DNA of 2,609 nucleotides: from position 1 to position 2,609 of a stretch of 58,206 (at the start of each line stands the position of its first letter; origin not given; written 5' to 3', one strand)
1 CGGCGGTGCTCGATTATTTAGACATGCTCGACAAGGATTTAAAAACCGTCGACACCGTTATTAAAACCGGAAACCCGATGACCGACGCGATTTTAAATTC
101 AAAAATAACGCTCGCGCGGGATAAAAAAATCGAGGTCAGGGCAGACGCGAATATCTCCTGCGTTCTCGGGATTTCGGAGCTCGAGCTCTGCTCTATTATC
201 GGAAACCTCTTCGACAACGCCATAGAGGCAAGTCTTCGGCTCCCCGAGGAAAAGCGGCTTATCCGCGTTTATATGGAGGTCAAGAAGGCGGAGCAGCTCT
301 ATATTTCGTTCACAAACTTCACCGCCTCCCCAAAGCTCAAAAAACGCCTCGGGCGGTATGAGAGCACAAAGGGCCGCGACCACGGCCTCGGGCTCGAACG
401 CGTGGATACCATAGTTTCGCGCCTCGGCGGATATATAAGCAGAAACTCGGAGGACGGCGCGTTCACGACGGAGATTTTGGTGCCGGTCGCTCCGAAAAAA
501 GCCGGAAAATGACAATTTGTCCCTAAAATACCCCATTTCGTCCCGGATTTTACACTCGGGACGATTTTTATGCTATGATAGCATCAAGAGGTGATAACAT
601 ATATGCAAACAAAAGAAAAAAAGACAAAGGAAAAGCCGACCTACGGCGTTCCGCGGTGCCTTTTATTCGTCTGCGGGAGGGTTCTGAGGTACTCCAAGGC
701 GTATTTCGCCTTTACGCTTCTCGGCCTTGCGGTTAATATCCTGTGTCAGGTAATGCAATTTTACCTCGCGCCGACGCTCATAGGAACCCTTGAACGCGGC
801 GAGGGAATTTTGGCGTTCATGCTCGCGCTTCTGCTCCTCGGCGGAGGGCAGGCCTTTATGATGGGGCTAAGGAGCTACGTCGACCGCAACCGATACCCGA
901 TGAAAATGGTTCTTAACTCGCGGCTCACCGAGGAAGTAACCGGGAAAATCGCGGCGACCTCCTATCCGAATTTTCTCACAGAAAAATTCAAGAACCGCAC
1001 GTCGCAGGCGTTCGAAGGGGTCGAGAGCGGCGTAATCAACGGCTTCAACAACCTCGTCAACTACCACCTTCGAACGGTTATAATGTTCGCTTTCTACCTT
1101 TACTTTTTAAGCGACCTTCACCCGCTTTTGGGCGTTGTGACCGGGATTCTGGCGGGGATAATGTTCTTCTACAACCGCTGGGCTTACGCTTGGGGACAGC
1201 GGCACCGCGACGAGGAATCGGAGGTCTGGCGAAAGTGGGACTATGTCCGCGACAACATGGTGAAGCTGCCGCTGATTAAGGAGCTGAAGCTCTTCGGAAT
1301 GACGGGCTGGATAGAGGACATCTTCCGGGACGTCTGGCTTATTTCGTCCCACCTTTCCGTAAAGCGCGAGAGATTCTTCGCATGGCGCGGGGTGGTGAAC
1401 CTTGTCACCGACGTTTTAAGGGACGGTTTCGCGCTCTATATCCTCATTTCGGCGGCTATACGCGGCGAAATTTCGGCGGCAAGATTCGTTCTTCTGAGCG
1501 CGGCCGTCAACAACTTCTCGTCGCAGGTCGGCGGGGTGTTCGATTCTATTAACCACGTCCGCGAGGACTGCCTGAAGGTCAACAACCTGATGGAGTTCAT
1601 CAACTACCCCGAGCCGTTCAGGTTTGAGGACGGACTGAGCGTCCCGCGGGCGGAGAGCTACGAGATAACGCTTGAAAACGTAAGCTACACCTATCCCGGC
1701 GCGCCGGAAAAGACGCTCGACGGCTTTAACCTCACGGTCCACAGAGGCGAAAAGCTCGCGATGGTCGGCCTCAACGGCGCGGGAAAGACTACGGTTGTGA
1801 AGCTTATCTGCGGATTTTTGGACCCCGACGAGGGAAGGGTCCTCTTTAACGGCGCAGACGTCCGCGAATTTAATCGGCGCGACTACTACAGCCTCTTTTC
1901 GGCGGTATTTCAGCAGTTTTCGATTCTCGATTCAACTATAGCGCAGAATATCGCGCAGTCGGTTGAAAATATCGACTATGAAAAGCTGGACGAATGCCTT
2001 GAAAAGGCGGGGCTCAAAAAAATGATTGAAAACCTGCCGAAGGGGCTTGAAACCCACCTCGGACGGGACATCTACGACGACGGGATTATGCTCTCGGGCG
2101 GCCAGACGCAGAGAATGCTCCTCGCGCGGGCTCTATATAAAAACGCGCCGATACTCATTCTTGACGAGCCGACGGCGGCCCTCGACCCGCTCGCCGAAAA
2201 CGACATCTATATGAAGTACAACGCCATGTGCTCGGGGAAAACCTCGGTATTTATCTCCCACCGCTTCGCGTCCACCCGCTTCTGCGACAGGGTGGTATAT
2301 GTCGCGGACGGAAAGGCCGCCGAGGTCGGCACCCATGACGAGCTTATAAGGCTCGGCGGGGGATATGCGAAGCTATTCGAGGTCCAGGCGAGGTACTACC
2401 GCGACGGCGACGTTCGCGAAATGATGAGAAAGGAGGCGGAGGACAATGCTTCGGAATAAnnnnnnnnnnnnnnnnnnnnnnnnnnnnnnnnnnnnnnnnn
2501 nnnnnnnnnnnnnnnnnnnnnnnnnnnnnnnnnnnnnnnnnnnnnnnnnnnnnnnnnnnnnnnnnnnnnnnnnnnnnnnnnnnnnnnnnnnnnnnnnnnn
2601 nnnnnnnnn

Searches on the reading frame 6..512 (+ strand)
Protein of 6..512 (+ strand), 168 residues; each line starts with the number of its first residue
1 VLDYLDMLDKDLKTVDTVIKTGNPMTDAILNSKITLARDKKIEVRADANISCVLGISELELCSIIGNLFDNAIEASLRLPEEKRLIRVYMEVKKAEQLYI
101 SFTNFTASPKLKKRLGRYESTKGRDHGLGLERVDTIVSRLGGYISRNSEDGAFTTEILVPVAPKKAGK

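Call 66: search_protein_families(library=pfam, proteins=[window:6-512:+])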
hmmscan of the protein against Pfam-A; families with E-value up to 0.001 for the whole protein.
window:6-512:+ (168 aa): 2 families
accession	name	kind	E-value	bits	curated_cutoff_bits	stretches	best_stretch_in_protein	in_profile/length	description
PF14501.12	HATPase_c_5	-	4.2e-18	65.6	22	1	57-160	2-102/102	GHKL domain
PF02518.31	HATPase_c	-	1.5e-07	32.2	26.4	1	58-155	3-102/111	Histidine kinase-, DNA gyrase B-, and HSP90-like ATPase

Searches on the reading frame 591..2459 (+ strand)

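Call 64: search_protein_families(library=pfam, proteins=[window:591-2459:+])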
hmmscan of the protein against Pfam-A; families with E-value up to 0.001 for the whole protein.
window:591-2459:+ (622 aa): 3 families
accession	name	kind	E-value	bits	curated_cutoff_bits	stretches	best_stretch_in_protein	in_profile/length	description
PF00005.33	ABC_tran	-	2.1e-30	106.6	25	1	376-529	1-137/137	ABC transporter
PF02463.25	SMC_N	-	5.7e-05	23.1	40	0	459-537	116-177/220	RecF/RecN/SMC N terminal domain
PF13304.12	AAA_21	-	0.0004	21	27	0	506-540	242-280/304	AAA domain, putative AbiEii toxin, Type IV TA system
